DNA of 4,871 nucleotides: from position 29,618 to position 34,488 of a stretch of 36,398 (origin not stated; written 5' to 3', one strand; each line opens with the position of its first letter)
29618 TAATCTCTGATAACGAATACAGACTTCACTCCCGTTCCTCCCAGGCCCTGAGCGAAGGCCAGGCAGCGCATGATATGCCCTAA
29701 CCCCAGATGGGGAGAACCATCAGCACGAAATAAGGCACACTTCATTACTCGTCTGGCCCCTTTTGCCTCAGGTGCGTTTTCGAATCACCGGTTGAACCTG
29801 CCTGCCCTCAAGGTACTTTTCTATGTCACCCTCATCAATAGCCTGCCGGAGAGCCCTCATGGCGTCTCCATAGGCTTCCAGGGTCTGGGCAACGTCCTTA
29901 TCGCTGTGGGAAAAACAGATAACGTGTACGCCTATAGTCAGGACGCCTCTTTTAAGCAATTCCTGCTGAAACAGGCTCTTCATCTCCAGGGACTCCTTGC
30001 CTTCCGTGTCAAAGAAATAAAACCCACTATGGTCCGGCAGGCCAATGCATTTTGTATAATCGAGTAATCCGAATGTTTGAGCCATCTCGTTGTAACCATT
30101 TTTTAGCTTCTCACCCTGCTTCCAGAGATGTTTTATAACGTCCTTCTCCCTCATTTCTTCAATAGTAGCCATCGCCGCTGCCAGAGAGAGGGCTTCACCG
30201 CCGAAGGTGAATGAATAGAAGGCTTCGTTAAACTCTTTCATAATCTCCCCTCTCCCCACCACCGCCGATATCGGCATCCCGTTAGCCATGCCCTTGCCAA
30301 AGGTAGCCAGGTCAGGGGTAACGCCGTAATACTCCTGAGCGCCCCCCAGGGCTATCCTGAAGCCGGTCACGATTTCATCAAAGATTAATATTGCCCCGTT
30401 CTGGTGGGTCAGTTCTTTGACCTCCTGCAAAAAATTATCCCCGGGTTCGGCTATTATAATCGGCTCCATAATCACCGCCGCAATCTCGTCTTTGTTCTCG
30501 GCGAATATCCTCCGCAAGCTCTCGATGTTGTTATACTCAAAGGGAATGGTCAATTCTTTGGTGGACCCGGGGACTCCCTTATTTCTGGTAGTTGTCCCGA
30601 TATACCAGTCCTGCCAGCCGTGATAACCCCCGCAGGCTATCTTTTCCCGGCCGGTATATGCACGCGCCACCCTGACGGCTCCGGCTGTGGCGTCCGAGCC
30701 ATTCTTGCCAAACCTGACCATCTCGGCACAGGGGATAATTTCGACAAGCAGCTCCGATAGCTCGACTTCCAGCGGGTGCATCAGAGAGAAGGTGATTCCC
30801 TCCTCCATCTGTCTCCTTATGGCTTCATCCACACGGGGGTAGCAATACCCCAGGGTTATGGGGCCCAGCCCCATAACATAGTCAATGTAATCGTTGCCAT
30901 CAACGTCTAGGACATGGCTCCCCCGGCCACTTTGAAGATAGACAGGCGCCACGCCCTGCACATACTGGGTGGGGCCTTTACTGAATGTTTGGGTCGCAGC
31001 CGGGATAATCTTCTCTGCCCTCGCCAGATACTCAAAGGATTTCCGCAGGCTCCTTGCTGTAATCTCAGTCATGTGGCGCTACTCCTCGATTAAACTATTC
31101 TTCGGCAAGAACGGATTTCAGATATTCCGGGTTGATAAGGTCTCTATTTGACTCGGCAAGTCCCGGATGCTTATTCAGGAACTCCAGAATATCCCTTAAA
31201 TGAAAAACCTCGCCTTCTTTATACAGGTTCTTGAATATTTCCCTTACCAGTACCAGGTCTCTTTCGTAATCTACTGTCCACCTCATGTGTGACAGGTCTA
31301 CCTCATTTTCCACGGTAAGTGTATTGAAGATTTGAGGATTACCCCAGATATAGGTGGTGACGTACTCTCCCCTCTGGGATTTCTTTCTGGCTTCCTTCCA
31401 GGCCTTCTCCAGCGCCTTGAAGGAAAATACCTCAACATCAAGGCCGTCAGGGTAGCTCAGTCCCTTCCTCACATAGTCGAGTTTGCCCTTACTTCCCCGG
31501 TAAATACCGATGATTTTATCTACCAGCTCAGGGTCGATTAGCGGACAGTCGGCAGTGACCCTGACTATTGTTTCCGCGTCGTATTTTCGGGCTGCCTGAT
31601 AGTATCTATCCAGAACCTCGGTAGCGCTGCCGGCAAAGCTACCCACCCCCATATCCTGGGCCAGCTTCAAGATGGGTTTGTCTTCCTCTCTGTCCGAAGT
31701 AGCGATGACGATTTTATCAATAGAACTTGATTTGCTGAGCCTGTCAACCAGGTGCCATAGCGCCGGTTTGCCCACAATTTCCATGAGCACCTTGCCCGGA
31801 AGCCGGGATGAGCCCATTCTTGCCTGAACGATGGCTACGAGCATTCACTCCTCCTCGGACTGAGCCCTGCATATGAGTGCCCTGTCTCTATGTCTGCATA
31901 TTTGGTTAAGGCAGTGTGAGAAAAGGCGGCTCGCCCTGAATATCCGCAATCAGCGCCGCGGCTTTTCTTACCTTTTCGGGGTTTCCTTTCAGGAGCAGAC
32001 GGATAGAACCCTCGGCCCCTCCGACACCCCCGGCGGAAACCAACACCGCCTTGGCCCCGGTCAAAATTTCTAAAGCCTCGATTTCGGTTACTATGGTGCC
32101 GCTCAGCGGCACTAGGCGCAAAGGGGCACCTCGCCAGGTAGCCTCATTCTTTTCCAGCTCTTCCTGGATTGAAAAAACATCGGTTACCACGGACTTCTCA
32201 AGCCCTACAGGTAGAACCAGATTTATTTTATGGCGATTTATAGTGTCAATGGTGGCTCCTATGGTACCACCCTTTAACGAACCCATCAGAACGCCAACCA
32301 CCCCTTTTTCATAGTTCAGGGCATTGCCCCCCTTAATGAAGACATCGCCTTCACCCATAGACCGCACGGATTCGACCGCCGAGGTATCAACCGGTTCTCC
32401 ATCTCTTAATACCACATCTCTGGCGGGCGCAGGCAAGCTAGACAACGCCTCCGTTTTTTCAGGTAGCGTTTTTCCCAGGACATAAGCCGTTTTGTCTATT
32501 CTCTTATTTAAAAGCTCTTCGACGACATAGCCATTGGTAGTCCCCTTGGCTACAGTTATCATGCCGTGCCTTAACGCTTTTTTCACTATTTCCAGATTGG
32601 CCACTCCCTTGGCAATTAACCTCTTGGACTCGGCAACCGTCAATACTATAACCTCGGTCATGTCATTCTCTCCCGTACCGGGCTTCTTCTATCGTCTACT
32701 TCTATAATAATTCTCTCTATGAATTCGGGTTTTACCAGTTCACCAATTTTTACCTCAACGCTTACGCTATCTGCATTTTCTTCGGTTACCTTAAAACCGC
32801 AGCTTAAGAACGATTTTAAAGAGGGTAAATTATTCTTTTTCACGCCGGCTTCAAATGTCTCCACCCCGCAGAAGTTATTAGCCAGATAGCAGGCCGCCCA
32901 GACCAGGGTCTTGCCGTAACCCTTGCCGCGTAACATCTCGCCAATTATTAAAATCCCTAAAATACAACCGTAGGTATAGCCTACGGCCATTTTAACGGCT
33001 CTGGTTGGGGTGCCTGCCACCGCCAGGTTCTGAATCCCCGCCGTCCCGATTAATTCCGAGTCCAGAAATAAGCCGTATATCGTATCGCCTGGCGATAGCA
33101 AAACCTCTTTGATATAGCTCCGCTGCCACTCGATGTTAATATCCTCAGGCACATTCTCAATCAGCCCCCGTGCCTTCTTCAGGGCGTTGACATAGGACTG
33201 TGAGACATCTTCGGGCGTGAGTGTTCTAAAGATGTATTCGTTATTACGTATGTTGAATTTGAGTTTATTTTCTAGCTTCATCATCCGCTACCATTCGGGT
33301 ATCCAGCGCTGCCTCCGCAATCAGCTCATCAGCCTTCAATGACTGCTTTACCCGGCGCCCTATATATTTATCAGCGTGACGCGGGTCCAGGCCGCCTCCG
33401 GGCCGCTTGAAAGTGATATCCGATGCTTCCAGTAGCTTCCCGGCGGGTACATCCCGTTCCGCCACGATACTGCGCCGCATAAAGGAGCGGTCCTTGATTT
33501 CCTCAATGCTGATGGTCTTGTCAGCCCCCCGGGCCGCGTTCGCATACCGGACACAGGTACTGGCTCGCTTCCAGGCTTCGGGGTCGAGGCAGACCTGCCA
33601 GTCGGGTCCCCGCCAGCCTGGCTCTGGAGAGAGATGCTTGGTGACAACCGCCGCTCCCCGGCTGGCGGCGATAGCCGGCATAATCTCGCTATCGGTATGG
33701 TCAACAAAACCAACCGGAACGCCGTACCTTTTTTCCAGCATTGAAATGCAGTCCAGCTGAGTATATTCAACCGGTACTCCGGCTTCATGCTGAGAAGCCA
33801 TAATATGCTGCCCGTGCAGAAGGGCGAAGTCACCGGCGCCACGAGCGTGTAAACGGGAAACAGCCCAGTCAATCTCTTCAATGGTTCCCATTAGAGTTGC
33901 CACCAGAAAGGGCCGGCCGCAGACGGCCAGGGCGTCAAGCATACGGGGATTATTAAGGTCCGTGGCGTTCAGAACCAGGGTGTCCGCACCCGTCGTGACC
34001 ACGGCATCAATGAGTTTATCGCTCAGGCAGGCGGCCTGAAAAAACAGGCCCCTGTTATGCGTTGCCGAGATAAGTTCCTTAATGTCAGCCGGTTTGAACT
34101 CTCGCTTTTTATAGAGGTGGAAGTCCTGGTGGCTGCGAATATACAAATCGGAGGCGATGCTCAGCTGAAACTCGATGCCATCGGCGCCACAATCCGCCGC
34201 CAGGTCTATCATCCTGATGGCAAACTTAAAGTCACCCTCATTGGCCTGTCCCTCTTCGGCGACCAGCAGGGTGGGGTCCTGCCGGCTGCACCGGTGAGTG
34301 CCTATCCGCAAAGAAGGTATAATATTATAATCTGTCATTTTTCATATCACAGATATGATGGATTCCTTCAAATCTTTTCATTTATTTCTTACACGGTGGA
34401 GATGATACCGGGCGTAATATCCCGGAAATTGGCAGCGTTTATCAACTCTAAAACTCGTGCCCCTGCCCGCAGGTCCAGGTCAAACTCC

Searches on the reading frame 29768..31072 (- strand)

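Call 74: search_protein_families(library=pfam, proteins=[window:29768-31072:-])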
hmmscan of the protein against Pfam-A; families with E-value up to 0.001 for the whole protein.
window:29768-31072:- (434 aa): 1 family
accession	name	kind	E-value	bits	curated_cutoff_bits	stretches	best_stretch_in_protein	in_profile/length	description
PF00202.27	Aminotran_3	-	2.2e-53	181.8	30.5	1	43-382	10-374/403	Aminotransferase class-III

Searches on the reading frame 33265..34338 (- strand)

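Call 74: search_protein_families(library=pfam, proteins=[window:33265-34338:-])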
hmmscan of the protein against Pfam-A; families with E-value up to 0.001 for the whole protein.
window:33265-34338:- (357 aa): 2 families
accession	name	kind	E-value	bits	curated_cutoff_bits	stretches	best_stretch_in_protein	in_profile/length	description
PF03102.20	NeuB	-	2.8e-30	106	22.1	1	43-272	1-238/241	NeuB family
PF08666.17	SAF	-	7.1e-10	39.7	21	1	288-343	1-60/63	SAF domain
